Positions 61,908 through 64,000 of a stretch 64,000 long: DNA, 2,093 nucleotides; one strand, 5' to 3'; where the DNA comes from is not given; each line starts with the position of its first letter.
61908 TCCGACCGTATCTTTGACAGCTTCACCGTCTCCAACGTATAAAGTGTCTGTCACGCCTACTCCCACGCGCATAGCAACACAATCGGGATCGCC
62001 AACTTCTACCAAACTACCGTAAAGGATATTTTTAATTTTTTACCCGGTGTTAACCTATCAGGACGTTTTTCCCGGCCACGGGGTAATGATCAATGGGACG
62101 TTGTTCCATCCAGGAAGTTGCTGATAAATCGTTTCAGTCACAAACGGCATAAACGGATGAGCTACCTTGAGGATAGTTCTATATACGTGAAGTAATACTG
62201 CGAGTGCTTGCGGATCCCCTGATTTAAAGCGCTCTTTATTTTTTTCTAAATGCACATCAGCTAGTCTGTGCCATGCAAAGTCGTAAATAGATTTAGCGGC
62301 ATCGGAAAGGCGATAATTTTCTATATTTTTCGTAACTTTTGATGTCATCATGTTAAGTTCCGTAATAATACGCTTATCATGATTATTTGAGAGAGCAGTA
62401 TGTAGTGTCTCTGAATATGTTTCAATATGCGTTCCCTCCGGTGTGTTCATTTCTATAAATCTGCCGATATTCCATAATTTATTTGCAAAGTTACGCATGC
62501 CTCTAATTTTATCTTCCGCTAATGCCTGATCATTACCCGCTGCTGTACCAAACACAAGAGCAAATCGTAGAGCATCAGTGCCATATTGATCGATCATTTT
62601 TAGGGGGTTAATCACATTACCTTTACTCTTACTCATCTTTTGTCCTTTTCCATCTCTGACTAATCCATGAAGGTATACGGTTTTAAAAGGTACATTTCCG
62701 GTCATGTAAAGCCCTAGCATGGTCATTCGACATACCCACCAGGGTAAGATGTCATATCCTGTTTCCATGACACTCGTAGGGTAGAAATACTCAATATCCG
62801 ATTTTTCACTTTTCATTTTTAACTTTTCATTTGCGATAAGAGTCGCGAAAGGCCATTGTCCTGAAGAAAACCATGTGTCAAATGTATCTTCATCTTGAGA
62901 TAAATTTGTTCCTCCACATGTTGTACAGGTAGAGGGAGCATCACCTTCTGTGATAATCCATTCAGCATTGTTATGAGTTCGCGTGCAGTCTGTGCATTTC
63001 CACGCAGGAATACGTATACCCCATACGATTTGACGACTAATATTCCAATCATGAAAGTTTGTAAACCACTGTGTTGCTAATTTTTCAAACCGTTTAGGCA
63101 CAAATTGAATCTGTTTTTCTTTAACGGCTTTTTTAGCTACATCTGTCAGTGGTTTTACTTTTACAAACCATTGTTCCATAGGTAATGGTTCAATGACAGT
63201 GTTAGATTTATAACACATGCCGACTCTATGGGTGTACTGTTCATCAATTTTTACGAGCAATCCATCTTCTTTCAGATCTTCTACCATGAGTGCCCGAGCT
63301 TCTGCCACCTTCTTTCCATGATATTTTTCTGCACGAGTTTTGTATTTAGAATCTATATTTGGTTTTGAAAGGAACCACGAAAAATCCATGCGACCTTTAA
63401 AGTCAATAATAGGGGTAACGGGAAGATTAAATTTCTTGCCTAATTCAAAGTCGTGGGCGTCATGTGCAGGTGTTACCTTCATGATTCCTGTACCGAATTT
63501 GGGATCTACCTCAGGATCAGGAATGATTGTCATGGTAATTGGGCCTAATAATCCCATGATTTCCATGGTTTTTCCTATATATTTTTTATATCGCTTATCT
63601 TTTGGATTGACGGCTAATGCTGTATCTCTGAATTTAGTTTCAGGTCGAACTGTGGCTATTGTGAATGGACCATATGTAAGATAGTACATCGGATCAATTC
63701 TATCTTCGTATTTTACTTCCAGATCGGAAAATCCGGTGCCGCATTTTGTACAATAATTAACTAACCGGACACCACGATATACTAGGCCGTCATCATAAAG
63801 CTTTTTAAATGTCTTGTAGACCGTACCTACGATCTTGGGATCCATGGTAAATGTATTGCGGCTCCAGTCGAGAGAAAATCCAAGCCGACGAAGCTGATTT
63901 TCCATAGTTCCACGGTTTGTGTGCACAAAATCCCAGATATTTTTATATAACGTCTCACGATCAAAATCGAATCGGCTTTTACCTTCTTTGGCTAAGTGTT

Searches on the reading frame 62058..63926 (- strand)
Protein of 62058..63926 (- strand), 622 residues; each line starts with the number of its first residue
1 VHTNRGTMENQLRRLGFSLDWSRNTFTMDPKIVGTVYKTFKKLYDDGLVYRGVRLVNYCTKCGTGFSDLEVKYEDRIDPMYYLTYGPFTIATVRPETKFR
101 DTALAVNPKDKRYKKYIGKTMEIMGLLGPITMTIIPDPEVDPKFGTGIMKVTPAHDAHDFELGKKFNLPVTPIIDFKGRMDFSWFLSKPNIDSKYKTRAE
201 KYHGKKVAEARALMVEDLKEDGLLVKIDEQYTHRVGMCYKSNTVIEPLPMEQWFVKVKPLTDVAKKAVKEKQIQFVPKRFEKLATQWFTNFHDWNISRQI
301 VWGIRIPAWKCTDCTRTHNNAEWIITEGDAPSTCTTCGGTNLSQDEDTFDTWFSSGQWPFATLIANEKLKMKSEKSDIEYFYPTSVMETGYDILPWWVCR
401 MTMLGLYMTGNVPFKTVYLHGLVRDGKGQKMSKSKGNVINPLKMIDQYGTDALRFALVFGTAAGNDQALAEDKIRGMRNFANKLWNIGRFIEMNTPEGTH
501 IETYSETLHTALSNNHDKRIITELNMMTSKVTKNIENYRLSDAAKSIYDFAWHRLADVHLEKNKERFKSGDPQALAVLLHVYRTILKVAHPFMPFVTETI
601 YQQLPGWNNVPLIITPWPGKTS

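Call 14: search_protein_families(library=ncbifam, proteins=[window:62058-63926:-], max_evalue=1e-10)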
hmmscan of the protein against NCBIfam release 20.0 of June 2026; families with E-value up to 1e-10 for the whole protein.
window:62058-63926:- (622 aa): 15 families
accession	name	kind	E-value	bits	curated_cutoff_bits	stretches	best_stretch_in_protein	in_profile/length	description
NF004349.1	PRK05729.1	equivalog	6.8e-207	689.6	704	1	3-619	117-697/860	valine--tRNA ligase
TIGR00422.1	valS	equivalog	7.3e-196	652.9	612.1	1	3-619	119-713/863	valine--tRNA ligase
NF011492.0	PRK14900.1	equivalog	3.5e-172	574.8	1783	1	9-606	135-709/1044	valine--tRNA ligase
NF009687.0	PRK13208.1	equivalog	1.4e-128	430.3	738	1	3-605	121-706/801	valine--tRNA ligase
TIGR00392.1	ileS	equivalog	4.5e-91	306.3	621.4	2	132-618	311-804/861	isoleucine--tRNA ligase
NF000540.1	alt_ValS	exception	7e-64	216.1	900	1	7-618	141-754/827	valine--tRNA ligase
NF000258.1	MupB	exception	4e-48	164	1900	2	333-604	498-763/1033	mupirocin-resistant isoleucine--tRNA ligase MupB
NF000257.1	MupA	exception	2e-43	148.4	1900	1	143-606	303-763/1024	mupirocin-resistant isoleucine--tRNA ligase MupA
NF008957.0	PRK12300.1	subfamily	1.1e-41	142.8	677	2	370-606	566-781/946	leucine--tRNA ligase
NF040702.1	ileS_w_GNAT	exception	1.2e-41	142.3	1999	1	134-606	495-958/1100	isoleucine--tRNA ligase, N-acetyltransferase domain-containing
TIGR00396.1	leuS_bact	equivalog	3.4e-37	128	548.4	1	429-604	604-758/843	leucine--tRNA ligase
TIGR00395.1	leuS_arch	equivalog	7.3e-36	123.5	648.5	2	200-606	394-777/938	leucine--tRNA ligase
TIGR00398.1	metG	equivalog_domain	1e-27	97.1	336.35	1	414-604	312-501/530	methionine--tRNA ligase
NF008900.0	PRK12267.1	equivalog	1.1e-20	73.7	598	1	373-602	244-474/648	methionine--tRNA ligase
NF001100.0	PRK00133.1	equivalog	1.7e-15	56.6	587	0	416-604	317-502/676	methionine--tRNA ligase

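Call 21: list_cluster_members(proteins=[P0001, P0121, P0128, P0129, P0140, window:62058-63926:-, window:57283-58320:+, window:46697-47536:+])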
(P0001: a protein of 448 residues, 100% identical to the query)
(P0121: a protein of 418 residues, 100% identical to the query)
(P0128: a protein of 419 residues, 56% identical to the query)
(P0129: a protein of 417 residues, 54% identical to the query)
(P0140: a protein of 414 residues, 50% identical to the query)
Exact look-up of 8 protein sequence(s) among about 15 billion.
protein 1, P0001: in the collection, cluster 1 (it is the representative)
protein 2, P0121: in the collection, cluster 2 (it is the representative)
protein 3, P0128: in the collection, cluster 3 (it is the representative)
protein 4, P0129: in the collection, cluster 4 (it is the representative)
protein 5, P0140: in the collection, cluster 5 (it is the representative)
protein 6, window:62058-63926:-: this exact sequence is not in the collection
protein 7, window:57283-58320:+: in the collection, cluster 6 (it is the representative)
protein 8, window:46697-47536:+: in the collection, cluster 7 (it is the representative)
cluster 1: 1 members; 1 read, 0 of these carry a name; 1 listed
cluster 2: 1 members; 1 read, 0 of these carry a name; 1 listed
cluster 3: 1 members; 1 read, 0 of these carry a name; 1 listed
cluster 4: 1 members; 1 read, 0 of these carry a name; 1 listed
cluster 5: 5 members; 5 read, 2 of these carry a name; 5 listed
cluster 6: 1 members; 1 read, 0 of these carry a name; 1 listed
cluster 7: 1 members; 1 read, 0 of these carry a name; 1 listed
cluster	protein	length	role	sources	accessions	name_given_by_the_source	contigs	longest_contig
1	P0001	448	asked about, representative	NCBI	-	-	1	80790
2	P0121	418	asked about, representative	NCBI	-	-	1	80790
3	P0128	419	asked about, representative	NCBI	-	-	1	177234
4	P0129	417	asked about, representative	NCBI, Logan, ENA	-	-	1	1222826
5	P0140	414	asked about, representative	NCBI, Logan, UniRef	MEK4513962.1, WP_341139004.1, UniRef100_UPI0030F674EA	hypothetical protein NSS64_01675 [Paenibacillus sp. FSL H8-0122] | hypothetical protein n=1 Tax=Paenibacillus sp. FSL H8-0122 TaxID=2954510 ...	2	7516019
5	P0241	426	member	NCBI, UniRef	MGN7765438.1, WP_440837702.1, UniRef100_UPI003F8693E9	hypothetical protein [Paenibacillus sp. 22594] | hypothetical protein n=1 Tax=Paenibacillus sp. 22594 TaxID=3453947 RepID=UPI003F8693E9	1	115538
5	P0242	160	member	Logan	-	-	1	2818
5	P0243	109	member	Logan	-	-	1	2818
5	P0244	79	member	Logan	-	-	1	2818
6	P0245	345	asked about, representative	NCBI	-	-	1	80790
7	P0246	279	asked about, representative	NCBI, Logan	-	-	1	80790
